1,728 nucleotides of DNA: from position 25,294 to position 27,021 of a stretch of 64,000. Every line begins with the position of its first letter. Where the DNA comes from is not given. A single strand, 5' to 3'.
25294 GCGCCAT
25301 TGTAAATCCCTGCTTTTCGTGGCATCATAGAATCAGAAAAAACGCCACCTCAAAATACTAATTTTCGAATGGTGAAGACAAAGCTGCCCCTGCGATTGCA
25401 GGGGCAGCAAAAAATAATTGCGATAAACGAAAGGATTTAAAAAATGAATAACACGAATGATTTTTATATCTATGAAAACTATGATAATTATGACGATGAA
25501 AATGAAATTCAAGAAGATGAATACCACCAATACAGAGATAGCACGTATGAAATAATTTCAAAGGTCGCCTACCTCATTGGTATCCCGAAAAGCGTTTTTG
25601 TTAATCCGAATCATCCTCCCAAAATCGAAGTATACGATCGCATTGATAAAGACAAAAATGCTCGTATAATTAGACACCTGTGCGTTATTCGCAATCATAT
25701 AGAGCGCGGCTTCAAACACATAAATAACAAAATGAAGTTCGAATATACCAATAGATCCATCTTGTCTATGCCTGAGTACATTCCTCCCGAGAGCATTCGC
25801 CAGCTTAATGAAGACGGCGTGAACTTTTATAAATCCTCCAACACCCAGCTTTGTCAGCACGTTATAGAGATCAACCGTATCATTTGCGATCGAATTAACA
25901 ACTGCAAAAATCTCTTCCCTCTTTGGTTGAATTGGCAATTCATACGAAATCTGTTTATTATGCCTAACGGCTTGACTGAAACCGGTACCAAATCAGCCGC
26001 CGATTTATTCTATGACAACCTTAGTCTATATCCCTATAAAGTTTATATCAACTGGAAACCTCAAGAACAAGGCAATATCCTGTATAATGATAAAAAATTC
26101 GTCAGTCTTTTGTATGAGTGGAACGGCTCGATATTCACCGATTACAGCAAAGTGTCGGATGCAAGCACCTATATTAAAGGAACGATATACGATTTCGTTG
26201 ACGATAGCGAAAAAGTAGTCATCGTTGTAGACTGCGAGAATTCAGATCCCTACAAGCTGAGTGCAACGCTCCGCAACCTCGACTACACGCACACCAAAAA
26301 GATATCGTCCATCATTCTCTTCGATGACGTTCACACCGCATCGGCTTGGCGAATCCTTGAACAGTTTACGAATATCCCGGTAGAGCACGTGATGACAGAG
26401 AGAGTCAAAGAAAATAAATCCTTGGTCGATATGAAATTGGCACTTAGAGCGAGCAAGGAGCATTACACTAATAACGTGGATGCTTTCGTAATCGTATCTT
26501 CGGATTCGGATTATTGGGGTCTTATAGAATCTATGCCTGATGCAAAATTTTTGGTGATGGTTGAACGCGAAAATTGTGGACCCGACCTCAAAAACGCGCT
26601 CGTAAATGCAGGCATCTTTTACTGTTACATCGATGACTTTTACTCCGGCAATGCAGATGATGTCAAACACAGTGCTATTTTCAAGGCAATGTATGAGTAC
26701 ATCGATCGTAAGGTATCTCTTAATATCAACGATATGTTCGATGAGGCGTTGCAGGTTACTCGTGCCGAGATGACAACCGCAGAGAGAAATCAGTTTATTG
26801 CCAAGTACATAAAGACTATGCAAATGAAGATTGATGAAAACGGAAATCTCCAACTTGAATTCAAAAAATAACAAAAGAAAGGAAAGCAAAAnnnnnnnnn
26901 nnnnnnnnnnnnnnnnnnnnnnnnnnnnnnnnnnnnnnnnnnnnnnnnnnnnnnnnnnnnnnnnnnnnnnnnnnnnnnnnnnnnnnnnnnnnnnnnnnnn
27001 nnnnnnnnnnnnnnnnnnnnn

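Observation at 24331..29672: Convergent NYN / ARH and NTPase / PIN-kinase gene modules: candidate undescribed defence or toxin-like system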

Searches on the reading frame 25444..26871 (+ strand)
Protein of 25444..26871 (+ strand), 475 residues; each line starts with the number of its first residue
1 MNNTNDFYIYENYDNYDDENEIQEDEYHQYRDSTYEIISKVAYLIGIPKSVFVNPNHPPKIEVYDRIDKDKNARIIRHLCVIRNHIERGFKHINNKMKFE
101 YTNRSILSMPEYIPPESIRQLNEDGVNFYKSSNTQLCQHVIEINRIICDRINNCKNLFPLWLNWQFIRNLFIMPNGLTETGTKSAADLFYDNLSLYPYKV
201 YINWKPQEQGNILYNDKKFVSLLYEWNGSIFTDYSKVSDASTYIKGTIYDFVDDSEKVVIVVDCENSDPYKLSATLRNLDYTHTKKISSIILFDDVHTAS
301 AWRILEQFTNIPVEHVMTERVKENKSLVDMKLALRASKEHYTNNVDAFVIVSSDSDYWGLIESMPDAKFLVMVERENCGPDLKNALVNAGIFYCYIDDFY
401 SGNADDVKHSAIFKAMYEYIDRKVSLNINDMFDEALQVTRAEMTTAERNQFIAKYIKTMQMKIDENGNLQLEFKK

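Call 3: search_protein_families(library=pfam, proteins=[window:25444-26871:+], max_evalue=0.1)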
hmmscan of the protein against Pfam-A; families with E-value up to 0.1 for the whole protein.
window:25444-26871:+ (475 aa): 2 families
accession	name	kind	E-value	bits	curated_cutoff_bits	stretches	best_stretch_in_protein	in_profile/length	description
PF01936.24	NYN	-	1.5e-07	32.5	24.2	1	259-368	3-117/145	NYN domain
PF18475.7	PIN7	-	0.022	15.9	34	1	289-362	24-97/103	PIN domain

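Call 4: search_protein_families(library=padloc, proteins=[window:25444-26871:+], max_evalue=0.1)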
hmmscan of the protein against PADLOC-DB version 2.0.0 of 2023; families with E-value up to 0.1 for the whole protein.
window:25444-26871:+ (475 aa): 0 families

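Call 6: search_protein_families(library=ncbifam, proteins=[window:25444-26871:+], max_evalue=0.1)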
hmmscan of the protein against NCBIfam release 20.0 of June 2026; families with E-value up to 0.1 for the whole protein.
window:25444-26871:+ (475 aa): 1 family
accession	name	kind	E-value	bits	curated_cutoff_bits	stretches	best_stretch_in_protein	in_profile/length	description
TIGR03814.1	Gln_ase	equivalog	0.063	12.3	255.4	0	380-460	100-171/300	glutaminase A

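Call 7: search_protein_families(library=phrogs, proteins=[window:25444-26871:+], max_evalue=0.01)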
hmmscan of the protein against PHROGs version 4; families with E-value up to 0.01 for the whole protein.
window:25444-26871:+ (475 aa): 1 family
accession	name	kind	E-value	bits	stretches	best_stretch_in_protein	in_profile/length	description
phrog_37744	-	unknown function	3.4e-05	24.5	1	252-380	4-130/248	-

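Call 8: find_encoding_contigs(protein=window:25444-26871:+, flank=10000, max_places=8)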
Protein window:25444-26871:+ (475 aa): 9 contigs read that carry it; 7 places shown.
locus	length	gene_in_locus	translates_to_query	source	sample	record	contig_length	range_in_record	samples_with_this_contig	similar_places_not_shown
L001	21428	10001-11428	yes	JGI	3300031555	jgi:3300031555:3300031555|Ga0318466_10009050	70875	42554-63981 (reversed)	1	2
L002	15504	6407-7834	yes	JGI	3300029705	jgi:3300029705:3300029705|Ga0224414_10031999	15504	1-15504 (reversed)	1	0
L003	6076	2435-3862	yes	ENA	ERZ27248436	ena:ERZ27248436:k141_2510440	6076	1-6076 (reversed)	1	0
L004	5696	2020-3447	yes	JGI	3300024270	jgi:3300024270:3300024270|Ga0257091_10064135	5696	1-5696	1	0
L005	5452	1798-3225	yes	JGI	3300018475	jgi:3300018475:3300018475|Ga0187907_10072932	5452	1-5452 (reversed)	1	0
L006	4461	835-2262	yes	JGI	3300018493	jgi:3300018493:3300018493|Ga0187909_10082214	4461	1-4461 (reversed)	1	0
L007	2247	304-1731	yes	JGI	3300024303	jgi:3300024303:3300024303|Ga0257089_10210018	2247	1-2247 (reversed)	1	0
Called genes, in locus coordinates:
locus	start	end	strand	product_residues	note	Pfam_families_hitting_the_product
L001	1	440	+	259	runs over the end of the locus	PF00106:adh_short, PF08659:KR (weak), PF13561:adh_short_C2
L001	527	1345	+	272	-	PF04055:Radical_SAM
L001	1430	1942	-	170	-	PF12802:MarR_2 (weak)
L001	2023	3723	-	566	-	PF00501:AMP-binding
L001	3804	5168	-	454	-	PF01743:PolyA_pol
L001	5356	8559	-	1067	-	-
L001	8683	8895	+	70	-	-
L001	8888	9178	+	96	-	-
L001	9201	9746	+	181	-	-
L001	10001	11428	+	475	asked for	PF01936:NYN (weak)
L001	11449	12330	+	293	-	PF03747:ADP_ribosyl_GH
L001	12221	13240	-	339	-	-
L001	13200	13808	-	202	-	PF13521:AAA_28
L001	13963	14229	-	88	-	-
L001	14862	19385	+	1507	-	PF00082:Peptidase_S8, PF00404:Dockerin_1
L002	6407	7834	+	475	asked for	PF01936:NYN (weak)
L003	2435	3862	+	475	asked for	PF01936:NYN (weak)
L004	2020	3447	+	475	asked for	PF01936:NYN (weak)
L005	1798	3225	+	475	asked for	PF01936:NYN (weak)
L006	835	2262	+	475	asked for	PF01936:NYN (weak)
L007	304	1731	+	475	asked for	PF01936:NYN (weak)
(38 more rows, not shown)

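Call 17: find_homologous_proteins(query=window:25444-26871:+, max_evalue=0.001)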
Query window:25444-26871:+ (475 aa): 2521 proteins with E <= 0.001 among 5500 candidates; the best 120 are listed.
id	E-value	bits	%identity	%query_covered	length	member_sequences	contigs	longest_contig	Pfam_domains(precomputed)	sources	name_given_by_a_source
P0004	0.0e+0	1055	97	100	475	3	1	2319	PF01936.25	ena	-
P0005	5.4e-270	914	87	98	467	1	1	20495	PF01936.25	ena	-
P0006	4.8e-256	868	81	97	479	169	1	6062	PF01936.25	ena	-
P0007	3.0e-251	852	79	97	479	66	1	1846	PF01936.25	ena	-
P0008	3.3e-248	842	77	97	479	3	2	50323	PF01936.25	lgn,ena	-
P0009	2.4e-245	833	77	94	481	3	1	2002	PF01936.25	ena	-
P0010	3.2e-245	832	75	100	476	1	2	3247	PF01936.25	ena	-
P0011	5.0e-245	832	75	98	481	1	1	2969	PF01936.25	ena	-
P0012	2.1e-244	830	74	98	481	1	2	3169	PF01936.25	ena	-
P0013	3.4e-244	829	76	95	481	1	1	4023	PF01936.25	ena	-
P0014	3.4e-244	829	75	98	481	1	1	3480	PF01936.25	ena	-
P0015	2.8e-241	819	75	98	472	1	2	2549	PF01936.25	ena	-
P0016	1.1e-230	785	72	96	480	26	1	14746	PF01936.25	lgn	-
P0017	1.3e-226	771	71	97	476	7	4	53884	PF01936.25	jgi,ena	-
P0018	1.5e-223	761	70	96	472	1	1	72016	PF01936.25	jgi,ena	-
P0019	9.0e-223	758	70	96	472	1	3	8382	PF01936.25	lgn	-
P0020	9.1e-223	758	71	99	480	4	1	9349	PF01936.25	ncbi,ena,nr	ncbi:MAG: NYN domain-containing protein [Clostridia bacterium]|nr:NYN domain-containing protein [Clo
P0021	6.7e-222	756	69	96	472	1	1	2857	PF01936.25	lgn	-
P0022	1.2e-221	755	70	96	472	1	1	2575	PF01936.25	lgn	-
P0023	3.0e-221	753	69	96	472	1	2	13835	PF01936.25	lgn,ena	-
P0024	4.2e-221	753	69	96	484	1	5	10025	PF01936.25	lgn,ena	-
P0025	1.1e-220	752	69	96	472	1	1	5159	PF01936.25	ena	-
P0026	1.5e-220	751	68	97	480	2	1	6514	PF01936.25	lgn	-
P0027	1.9e-220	751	68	96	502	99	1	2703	PF01936.25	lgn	-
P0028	2.0e-220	751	68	96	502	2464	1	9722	PF01936.25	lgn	-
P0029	5.1e-220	749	69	95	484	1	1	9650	PF01936.25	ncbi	-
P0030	6.9e-220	749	70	95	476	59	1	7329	PF01936.25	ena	-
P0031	7.9e-220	749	69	95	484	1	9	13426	PF01936.25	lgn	-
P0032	1.1e-219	748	69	95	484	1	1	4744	PF01936.25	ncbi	-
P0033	1.8e-219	748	70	94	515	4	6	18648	PF01936.25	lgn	-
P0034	1.8e-219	748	69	95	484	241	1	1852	PF01936.25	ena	-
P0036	2.4e-219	747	69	95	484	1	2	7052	PF01936.25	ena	-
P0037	3.7e-219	747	68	96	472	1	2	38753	PF01936.25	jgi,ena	-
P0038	6.8e-219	746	70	94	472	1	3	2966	PF01936.25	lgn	-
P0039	9.4e-219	745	69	94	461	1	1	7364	PF01936.25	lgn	-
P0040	1.2e-218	745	69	94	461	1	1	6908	PF01936.25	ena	-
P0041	1.4e-218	745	67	100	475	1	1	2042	PF01936.25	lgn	-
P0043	1.5e-217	741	69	94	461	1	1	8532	PF01936.25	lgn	-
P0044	1.7e-217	741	68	96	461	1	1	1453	PF01936.25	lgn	-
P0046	2.5e-217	741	68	96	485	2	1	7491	PF01936.25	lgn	-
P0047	4.1e-217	740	69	94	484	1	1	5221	PF01936.25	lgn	-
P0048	5.0e-217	740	70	94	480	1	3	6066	PF01936.25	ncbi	-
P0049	7.8e-217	739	68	96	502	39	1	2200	PF01936.25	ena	-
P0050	1.0e-216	739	68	97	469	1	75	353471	PF01936.25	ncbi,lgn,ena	-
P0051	1.3e-216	738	68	95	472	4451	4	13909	PF01936.25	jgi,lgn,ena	-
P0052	1.4e-216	738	68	96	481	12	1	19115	PF01936.25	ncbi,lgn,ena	-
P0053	1.7e-216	738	68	97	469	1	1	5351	PF01936.25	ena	-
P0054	2.8e-216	737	68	97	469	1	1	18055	PF01936.25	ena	-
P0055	3.0e-216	737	68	97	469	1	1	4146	PF01936.25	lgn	-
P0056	4.0e-216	737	68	97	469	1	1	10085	PF01936.25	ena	-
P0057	4.6e-216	736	68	95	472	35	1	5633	PF01936.25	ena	-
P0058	5.4e-216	736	68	97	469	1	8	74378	PF01936.25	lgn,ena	-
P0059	5.6e-216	736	68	97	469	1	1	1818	PF01936.25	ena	-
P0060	6.5e-216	736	68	96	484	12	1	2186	PF01936.25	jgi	-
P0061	6.5e-216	736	69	95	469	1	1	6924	PF01936.25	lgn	-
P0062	7.9e-216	736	68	97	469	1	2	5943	PF01936.25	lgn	-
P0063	8.9e-216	735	68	97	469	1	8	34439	PF01936.25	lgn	-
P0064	1.2e-215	735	68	97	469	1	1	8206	PF01936.25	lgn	-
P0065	1.2e-215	735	68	97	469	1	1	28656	PF01936.25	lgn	-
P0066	1.5e-215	735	68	97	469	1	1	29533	PF01936.25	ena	-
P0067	1.6e-215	735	68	97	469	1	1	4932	PF01936.25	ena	-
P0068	1.6e-215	735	68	97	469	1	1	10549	PF01936.25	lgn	-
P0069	2.5e-215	734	68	97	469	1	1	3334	PF01936.25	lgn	-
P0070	3.6e-215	733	68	97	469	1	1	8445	PF01936.25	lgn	-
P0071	4.3e-215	733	69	95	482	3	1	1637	PF01936.25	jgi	jgi:hypothetical protein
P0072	4.8e-215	733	68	94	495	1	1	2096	PF01936.25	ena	-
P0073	5.8e-215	733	68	97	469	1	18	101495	PF01936.25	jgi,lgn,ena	jgi:hypothetical protein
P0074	9.8e-215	732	67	96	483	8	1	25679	PF01936.25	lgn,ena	-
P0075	1.1e-214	732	67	95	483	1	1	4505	PF01936.25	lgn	-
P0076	1.4e-214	731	66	95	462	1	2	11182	PF01936.25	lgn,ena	-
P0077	1.4e-214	731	67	96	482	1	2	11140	PF01936.25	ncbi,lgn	-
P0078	1.7e-214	731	69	94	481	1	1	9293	PF01936.25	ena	-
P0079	2.2e-214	731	69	94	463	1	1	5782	PF01936.25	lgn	-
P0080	2.7e-214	731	69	94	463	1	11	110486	PF01936.25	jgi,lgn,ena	jgi:hypothetical protein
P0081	3.0e-214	730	67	98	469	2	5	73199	PF01936.25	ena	-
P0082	3.0e-214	730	68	94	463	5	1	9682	PF01936.25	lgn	-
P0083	6.7e-214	729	66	96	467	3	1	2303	PF01936.25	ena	-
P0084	6.8e-214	729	67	95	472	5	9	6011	PF01936.25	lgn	-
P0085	7.9e-214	729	66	96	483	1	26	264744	PF01936.25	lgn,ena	-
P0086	8.0e-214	729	69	94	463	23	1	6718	PF01936.25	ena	-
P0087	8.2e-214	729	68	97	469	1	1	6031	PF01936.25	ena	-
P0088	9.4e-214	729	67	94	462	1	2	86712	PF01936.25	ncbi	-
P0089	9.9e-214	729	68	94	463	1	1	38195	PF01936.25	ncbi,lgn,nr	ncbi:MAG: NYN domain-containing protein [Alphaproteobacteria bacterium]|nr:NYN domain-containing pro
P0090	1.7e-213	728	67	97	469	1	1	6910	PF01936.25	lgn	-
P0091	3.6e-213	727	67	94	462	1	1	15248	PF01936.25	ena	-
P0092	6.4e-213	726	68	94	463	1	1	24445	PF01936.25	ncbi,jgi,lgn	jgi:hypothetical protein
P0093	6.6e-213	726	67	94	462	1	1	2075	PF01936.25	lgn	-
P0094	9.9e-213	725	67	94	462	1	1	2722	PF01936.25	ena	-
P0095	1.1e-212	725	67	94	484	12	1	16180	PF01936.25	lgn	-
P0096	1.5e-212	725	68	94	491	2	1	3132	PF01936.25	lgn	-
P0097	1.6e-212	725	69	94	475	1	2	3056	PF01936.25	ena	-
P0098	1.7e-212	725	67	94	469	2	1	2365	PF01936.25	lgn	-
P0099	2.7e-212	724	66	96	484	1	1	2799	PF01936.25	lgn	-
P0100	3.6e-212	724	67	94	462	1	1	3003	PF01936.25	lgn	-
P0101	4.8e-212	723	67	95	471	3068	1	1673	PF01936.25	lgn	-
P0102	6.0e-212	723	67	94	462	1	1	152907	PF01936.25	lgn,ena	-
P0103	6.7e-212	723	66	95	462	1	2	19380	PF01936.25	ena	-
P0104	7.1e-212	723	65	99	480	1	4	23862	PF01936.25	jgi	-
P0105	8.3e-212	722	67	96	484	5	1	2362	PF01936.25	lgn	-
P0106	1.5e-211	722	67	94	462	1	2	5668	PF01936.25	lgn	-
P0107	1.9e-211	721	66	96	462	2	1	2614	PF01936.25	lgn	-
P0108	2.0e-211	721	66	94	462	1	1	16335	PF01936.25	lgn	-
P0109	2.4e-211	721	67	95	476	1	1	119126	PF01936.25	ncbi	-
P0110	3.0e-211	720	67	96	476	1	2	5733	PF01936.25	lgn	-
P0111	4.9e-211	720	65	96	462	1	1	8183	PF01936.25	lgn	-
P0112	5.8e-211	720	67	94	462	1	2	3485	PF01936.25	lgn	-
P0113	6.2e-211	719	65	95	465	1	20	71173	PF01936.25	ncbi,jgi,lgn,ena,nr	ncbi:MAG: NYN domain-containing protein [Ruminococcaceae bacterium]|nr:NYN domain-containing protein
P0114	6.3e-211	719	65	96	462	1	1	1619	PF01936.25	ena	-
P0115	9.1e-211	719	66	94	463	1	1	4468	PF01936.25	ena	-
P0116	1.2e-210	719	65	97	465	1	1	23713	PF01936.25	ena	-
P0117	1.3e-210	718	66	94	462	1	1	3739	PF01936.25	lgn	-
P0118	1.3e-210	718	68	94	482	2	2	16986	PF01936.25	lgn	-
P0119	1.4e-210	718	66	94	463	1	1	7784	PF01936.25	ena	-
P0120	1.5e-210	718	65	96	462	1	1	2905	PF01936.25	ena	-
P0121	1.9e-210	718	68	94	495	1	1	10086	PF01936.25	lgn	-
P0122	2.0e-210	718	66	97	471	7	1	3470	PF01936.25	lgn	-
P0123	2.2e-210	718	65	96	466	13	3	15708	PF01936.25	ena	-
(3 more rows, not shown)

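Call 18: find_encoding_contigs(protein=P0050, flank=8000, max_places=5)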
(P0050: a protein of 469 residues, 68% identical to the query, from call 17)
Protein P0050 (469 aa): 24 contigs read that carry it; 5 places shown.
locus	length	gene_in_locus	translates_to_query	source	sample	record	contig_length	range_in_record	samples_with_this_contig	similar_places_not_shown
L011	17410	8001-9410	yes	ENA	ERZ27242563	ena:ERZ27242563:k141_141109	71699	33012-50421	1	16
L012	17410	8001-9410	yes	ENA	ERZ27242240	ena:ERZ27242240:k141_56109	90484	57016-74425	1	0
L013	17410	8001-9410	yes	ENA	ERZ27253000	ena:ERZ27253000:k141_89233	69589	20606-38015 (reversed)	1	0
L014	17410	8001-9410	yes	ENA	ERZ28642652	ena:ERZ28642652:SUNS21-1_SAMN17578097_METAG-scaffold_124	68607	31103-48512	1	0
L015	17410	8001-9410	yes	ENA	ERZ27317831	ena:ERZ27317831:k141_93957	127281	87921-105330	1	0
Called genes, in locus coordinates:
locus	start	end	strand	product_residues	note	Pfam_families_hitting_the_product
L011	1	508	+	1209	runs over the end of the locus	PF02384:N6_Mtase (faint), PF20473:MmeI_Mtase, PF07669:Eco57I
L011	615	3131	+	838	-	PF08665:PglZ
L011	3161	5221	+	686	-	PF20442:BrxL_N, PF13337:BrxL_ATPase, PF05362:Lon_C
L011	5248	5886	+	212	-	-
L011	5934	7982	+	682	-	PF04851:ResIII (faint), PF00270:DEAD (faint), PF06733:DEAD_2, PF00271:Helicase_C (weak), PF13307:Helicase_C_2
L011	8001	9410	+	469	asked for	PF01936:NYN (weak)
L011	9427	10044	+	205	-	-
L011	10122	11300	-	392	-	-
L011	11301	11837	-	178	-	PF06908:YpsA, PF02481:DNA_processg_A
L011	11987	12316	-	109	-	PF12844:HTH_19, PF13560:HTH_31, PF01381:HTH_3, PF13413:HTH_25 (weak)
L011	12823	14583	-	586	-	PF07275:ArdA, PF12957:DUF3846, PF18832:LPD18, PF14195:DUF4316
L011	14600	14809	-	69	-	PF14203:TTRAP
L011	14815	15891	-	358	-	PF01624:MutS_I (weak)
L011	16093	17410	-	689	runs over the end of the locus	PF08401:ArdcN, PF18830:LPD16, PF12960:DUF3849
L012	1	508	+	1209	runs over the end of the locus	PF02384:N6_Mtase (faint), PF20473:MmeI_Mtase, PF07669:Eco57I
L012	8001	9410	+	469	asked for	PF01936:NYN (weak)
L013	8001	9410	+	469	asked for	PF01936:NYN (weak)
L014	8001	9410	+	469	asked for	PF01936:NYN (weak)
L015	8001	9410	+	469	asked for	PF01936:NYN (weak)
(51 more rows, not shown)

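Call 19: find_encoding_contigs(protein=P0085, flank=8000, max_places=4)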
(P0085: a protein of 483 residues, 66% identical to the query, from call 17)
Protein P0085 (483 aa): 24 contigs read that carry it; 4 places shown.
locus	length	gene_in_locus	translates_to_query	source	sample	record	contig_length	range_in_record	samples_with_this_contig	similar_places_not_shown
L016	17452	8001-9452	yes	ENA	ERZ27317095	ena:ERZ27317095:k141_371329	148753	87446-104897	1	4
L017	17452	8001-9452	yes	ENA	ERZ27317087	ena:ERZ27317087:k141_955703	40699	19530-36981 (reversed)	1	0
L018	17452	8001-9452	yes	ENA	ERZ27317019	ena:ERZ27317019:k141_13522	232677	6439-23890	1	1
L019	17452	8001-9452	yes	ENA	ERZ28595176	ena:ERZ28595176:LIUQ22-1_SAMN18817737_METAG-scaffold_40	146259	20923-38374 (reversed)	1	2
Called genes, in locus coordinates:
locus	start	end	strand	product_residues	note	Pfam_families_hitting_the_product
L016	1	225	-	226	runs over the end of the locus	PF00702:Hydrolase, PF13419:HAD_2, PF13242:Hydrolase_like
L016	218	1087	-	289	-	PF00398:RrnaAD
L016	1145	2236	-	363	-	PF07501:G5, PF06725:3D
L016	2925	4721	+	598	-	PF07973:tRNA_SAD, PF00587:tRNA-synt_2b, PF03129:HGTP_anticodon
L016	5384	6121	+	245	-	PF02698:DUF218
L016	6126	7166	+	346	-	PF05343:Peptidase_M42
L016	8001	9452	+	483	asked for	PF01936:NYN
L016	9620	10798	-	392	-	PF00999:Na_H_Exchanger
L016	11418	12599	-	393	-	PF00278:Orn_DAP_Arg_deC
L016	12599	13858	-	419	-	PF03435:Sacchrp_dh_NADP, PF16653:Sacchrp_dh_C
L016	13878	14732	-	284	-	PF00491:Arginase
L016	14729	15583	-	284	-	PF17284:Spermine_synt_N, PF01564:Spermine_synth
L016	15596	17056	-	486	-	PF01276:OKR_DC_1, PF00155:Aminotran_1_2, PF00266:Aminotran_5, PF01041:DegT_DnrJ_EryC1, PF03711:OKR_DC_1_C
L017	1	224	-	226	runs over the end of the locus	PF00702:Hydrolase, PF13419:HAD_2, PF13242:Hydrolase_like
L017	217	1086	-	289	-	PF00398:RrnaAD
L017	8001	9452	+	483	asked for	PF01936:NYN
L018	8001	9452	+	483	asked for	PF01936:NYN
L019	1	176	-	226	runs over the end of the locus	PF00702:Hydrolase, PF13419:HAD_2, PF13242:Hydrolase_like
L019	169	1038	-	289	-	PF00398:RrnaAD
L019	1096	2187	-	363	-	PF07501:G5, PF06725:3D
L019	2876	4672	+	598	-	PF07973:tRNA_SAD, PF00587:tRNA-synt_2b, PF03129:HGTP_anticodon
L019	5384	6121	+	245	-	PF02698:DUF218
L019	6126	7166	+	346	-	PF05343:Peptidase_M42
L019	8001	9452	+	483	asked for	PF01936:NYN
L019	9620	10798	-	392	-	PF00999:Na_H_Exchanger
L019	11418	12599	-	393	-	PF00278:Orn_DAP_Arg_deC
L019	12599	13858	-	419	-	PF03435:Sacchrp_dh_NADP, PF16653:Sacchrp_dh_C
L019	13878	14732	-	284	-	PF00491:Arginase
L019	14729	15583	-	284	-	PF17284:Spermine_synt_N, PF01564:Spermine_synth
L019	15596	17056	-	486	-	PF01276:OKR_DC_1, PF00155:Aminotran_1_2, PF00266:Aminotran_5, PF01041:DegT_DnrJ_EryC1, PF03711:OKR_DC_1_C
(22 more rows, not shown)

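Call 26: find_encoding_contigs(protein=P0005, flank=10000, max_places=3)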
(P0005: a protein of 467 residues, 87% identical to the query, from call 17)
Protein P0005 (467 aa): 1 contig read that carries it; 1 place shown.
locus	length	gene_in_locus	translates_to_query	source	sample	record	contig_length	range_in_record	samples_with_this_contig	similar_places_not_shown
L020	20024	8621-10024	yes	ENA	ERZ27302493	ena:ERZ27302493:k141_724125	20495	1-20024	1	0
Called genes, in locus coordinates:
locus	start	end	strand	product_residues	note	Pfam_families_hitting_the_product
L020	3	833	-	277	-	?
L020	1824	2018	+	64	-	-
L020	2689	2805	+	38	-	-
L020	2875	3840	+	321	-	PF21983:NikA-like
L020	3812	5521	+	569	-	PF03432:Relaxase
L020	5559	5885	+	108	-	-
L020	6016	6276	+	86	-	-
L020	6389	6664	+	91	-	-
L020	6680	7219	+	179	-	-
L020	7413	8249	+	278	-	PF03747:ADP_ribosyl_GH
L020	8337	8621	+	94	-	PF06949:DUF1292 (weak)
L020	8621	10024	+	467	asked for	PF01936:NYN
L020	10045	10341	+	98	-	-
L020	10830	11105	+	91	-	-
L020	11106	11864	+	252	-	PF00142:Fer4_NifH (faint), PF01656:CbiA, PF06564:CBP_BcsQ, PF09140:MipZ, PF10609:ParA, PF13614:AAA_31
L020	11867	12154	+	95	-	-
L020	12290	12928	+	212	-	PF00239:Resolvase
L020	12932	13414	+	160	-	-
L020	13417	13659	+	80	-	-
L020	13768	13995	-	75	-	-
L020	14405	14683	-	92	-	-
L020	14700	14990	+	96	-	-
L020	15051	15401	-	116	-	-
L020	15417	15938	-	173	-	-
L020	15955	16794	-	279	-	-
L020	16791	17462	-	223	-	PF10263:SprT-like (weak)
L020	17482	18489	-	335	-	PF13672:PP2C_2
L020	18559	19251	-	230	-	PF00092:VWA (faint)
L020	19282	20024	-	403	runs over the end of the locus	?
